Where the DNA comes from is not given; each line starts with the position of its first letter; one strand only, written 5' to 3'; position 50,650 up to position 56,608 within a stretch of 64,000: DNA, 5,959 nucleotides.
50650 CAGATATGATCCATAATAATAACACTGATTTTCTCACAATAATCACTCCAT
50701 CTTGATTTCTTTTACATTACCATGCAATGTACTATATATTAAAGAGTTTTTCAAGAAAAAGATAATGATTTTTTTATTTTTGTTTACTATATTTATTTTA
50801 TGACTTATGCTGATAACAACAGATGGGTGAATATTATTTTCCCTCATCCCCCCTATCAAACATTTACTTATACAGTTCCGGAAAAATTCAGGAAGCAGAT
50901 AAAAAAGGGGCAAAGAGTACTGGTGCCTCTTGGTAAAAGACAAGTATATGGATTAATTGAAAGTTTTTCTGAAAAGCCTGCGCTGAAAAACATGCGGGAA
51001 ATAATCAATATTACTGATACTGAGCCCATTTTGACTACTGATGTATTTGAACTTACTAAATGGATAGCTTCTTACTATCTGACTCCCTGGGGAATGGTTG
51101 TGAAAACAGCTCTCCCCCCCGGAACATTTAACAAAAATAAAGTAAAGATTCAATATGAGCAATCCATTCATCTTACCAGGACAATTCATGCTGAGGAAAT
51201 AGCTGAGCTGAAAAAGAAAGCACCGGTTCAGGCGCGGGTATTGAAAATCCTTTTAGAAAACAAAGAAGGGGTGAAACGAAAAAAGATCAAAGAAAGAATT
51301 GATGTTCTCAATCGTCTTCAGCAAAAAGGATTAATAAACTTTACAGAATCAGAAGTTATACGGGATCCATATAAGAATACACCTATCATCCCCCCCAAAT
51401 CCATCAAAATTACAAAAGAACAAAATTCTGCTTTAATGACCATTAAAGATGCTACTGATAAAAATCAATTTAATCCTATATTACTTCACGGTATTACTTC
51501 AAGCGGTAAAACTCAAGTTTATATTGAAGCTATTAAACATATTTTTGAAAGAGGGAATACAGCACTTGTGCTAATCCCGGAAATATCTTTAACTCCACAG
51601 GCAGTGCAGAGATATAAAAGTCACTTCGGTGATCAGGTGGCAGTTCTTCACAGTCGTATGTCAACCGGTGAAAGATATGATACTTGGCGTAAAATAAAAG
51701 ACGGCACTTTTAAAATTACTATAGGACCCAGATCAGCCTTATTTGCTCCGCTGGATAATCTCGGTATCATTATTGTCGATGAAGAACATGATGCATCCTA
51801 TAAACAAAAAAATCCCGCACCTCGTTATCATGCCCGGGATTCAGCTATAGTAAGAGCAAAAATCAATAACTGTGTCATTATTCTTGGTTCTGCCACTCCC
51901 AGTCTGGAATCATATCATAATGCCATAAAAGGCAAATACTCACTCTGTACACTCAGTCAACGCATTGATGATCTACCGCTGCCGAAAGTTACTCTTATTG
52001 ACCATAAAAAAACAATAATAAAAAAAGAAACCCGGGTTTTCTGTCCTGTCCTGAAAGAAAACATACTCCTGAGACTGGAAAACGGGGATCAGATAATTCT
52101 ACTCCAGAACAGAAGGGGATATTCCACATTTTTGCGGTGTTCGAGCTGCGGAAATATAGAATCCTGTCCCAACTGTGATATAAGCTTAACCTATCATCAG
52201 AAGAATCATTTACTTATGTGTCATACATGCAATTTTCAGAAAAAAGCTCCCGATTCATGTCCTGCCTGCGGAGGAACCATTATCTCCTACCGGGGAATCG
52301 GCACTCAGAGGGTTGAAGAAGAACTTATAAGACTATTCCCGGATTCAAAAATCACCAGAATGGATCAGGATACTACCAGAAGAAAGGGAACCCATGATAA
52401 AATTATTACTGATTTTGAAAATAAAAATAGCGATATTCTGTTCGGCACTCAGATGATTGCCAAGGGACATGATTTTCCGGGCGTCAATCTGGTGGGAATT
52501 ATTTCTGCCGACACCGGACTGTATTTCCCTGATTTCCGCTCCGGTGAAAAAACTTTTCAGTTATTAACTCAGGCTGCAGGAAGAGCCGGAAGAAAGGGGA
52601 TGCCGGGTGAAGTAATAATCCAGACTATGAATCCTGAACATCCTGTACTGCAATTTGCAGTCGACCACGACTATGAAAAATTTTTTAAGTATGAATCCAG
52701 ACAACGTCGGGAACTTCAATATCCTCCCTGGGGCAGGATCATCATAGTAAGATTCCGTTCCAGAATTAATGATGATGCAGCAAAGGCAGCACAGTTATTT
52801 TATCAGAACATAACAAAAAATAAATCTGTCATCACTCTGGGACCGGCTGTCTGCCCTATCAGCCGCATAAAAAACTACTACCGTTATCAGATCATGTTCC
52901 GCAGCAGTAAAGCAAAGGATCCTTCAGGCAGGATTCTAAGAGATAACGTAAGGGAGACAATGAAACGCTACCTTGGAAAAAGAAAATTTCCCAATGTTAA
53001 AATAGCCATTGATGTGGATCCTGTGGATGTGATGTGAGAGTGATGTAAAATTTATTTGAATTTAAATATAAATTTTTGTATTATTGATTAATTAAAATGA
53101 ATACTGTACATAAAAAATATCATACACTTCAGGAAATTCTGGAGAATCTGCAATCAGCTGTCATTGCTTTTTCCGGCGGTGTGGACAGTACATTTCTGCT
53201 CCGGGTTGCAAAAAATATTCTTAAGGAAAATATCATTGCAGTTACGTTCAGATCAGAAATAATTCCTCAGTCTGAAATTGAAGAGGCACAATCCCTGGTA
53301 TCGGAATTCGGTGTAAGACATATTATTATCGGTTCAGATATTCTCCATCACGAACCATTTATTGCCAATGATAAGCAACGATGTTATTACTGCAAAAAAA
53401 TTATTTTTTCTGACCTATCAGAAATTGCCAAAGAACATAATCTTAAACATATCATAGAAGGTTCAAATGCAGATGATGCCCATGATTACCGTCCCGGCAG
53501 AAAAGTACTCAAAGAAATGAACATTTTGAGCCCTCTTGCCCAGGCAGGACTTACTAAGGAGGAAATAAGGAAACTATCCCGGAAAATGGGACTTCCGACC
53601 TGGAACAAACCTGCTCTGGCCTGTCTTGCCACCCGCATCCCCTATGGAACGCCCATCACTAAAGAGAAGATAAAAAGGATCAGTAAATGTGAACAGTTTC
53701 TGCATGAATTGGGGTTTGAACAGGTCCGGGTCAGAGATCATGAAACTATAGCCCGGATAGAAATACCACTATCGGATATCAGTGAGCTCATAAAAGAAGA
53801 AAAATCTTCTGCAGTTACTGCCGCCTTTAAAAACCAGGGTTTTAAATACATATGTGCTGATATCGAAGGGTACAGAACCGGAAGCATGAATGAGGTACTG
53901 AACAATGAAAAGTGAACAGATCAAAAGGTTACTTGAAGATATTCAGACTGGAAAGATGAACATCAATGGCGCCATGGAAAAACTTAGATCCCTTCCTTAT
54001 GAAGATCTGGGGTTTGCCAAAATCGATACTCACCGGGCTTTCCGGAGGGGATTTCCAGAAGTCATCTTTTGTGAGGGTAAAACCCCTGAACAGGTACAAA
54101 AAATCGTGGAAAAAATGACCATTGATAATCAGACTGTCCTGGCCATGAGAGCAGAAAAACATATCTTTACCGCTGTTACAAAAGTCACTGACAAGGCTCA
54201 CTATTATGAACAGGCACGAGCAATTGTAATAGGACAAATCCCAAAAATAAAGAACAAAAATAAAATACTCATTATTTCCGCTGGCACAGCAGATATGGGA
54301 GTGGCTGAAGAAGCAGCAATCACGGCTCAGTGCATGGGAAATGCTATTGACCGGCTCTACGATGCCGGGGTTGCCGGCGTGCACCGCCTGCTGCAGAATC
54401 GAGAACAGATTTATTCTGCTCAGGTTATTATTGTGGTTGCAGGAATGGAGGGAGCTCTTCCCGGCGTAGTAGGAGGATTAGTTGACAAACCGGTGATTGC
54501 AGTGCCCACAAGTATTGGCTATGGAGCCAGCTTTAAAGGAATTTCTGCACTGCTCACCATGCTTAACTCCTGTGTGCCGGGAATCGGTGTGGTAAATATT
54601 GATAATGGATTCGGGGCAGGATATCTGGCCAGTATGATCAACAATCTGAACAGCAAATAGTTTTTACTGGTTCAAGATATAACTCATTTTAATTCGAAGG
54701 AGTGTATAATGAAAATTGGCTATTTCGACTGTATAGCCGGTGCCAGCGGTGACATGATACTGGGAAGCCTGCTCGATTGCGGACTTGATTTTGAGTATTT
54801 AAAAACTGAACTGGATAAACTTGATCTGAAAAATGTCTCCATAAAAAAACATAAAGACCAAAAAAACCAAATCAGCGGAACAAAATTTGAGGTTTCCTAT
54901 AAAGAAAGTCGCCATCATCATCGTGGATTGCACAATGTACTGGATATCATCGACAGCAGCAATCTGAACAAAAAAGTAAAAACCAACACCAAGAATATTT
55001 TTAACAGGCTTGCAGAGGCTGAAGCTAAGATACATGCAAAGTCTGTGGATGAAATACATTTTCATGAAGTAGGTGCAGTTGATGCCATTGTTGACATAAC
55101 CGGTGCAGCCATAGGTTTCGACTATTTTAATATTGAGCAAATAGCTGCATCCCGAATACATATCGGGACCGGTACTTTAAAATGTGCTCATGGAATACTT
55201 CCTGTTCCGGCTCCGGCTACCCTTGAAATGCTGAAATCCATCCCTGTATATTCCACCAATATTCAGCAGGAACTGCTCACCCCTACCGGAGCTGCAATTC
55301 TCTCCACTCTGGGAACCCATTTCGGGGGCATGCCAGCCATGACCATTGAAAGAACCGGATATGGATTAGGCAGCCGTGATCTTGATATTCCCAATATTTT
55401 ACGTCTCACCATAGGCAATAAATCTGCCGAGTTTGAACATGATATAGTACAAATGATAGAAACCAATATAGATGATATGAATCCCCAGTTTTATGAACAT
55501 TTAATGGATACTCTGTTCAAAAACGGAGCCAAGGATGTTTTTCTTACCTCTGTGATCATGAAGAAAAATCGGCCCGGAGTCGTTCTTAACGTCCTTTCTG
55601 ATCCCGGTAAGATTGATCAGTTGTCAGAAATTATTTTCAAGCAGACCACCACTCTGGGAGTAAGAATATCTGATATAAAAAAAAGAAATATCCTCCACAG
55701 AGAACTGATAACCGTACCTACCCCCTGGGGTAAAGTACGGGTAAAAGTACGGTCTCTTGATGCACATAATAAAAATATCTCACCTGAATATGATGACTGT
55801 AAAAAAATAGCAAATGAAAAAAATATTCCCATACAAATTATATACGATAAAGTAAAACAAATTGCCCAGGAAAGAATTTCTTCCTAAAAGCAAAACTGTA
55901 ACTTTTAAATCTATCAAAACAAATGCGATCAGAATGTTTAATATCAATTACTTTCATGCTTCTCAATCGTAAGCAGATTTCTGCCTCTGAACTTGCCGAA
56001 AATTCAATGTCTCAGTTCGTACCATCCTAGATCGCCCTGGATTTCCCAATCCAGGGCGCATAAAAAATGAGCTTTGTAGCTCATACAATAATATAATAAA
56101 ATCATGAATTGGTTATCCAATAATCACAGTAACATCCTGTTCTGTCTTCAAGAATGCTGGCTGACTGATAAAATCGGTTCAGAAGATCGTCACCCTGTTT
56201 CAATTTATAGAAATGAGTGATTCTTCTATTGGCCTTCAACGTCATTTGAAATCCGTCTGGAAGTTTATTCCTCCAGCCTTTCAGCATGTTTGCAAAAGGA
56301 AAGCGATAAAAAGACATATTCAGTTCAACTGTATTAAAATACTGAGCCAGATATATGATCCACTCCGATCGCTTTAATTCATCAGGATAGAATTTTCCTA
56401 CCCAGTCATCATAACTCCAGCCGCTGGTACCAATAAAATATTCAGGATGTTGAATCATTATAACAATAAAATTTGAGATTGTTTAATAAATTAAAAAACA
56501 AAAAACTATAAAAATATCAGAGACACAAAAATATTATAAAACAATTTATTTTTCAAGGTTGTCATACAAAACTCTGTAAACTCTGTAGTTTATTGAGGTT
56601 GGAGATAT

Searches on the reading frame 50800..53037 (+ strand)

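Call 40: search_protein_families(library=ncbifam, proteins=[window:50800-53037:+], max_evalue=1e-8)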
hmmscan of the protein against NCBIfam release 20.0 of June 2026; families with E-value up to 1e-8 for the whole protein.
window:50800-53037:+ (745 aa): 20 families
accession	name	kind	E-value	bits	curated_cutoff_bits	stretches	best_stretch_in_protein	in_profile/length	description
NF004066.1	PRK05580.1-3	equivalog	8.2e-253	841.2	813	2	122-743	169-787/788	primosomal protein N'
NF004067.0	PRK05580.1-4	equivalog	6e-203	676.2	763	1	9-744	5-736/737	primosomal protein N'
NF004068.0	PRK05580.1-5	equivalog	5.9e-201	669.6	1249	1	112-743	167-793/795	primosomal protein N'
TIGR00595.1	priA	equivalog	5.2e-190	632.4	230.35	1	228-742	1-509/509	replication restart helicase PriA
NF004065.0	PRK05580.1-1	equivalog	9.8e-189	629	858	1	10-743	4-730/731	primosomal protein N'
NF004070.0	PRK05580.2-2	equivalog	1.4e-182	608.6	921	1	5-743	9-727/729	primosomal protein N'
NF004071.0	PRK05580.2-3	equivalog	2.5e-152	508.4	1105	1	7-742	15-732/735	primosomal protein N'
NF004069.0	PRK05580.2-1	equivalog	6.5e-143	477.4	767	1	191-743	99-610/612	primosomal protein N'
NF004072.0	PRK05580.2-4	equivalog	1.2e-132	443.4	1030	1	203-742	121-645/648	primosomal protein N'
NF011453.0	PRK14873.1-3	equivalog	1.8e-51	175.1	812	1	21-738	30-648/653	primosome assembly protein PriA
NF011452.0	PRK14873.1-2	equivalog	4.8e-43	147.3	980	1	243-652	217-616/708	primosomal protein N'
NF011454.0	PRK14873.1-4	equivalog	4.6e-32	111.2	951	1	241-666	161-578/651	primosomal protein N'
NF011455.0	PRK14873.1-5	equivalog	1.4e-29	102.8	969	1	248-650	185-584/675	primosomal protein N'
TIGR00643.1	recG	equivalog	4.8e-16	58.6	659.4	1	25-380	72-409/629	ATP-dependent DNA helicase RecG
TIGR00580.2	mfd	equivalog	5.1e-15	55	800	1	204-338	434-573/907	transcription-repair coupling factor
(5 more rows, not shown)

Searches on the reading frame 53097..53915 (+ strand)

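Call 40: search_protein_families(library=ncbifam, proteins=[window:53097-53915:+], max_evalue=1e-8)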
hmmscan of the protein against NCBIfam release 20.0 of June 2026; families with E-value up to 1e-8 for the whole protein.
window:53097-53915:+ (272 aa): 4 families
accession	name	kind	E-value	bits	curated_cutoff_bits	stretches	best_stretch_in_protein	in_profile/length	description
TIGR00268.2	TIGR00268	equivalog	3.8e-98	327.9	150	1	7-265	2-259/259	ATP-dependent sacrificial sulfur transferase LarE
TIGR00364.1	TIGR00364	equivalog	2.9e-10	40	150.3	0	21-84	1-63/201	7-cyano-7-deazaguanine synthase QueC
NF010587.0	PRK13980.1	equivalog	1.5e-09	37.4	255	0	17-78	30-92/267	NAD+ synthase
TIGR03573.1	WbuX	subfamily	3.1e-09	36.7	203.2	1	21-126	63-172/344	N-acetyl sugar amidotransferase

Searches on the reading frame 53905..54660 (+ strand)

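Call 40: search_protein_families(library=ncbifam, proteins=[window:53905-54660:+], max_evalue=1e-8)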
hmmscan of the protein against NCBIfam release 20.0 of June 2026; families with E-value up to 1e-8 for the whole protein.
window:53905-54660:+ (251 aa): 1 family
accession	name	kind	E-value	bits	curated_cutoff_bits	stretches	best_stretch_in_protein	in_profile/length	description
NF033503.1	LarB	equivalog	1e-87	293.3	175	1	40-247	1-208/209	nickel pincer cofactor biosynthesis protein LarB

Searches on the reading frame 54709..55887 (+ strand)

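Call 40: search_protein_families(library=ncbifam, proteins=[window:54709-55887:+], max_evalue=1e-8)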
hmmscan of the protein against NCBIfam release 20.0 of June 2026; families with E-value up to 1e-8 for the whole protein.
window:54709-55887:+ (392 aa): 2 families
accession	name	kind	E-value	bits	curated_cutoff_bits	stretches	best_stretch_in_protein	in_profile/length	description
TIGR00299.2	nickel_LarC1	equivalog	2.8e-66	222.3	90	1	72-234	1-164/165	nickel pincer cofactor biosynthesis protein LarC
NF052512.1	nickel_LarC2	equivalog_domain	1.1e-44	151.3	50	1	248-365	2-118/118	nickel pincer cofactor biosynthesis protein LarC2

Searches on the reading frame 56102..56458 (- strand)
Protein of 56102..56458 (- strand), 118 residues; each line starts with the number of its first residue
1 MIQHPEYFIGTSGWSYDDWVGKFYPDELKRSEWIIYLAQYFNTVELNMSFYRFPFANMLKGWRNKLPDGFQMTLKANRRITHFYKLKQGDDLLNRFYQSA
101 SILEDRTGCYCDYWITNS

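Call 40: search_protein_families(library=ncbifam, proteins=[window:56102-56458:-], max_evalue=1e-8)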
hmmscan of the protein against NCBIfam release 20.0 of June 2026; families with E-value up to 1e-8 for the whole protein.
window:56102-56458:- (118 aa): 1 family
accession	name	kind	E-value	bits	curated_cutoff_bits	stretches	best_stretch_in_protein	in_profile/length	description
NF007637.0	PRK10302.1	equivalog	1.3e-12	47.6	412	1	9-110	4-98/272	hypothetical protein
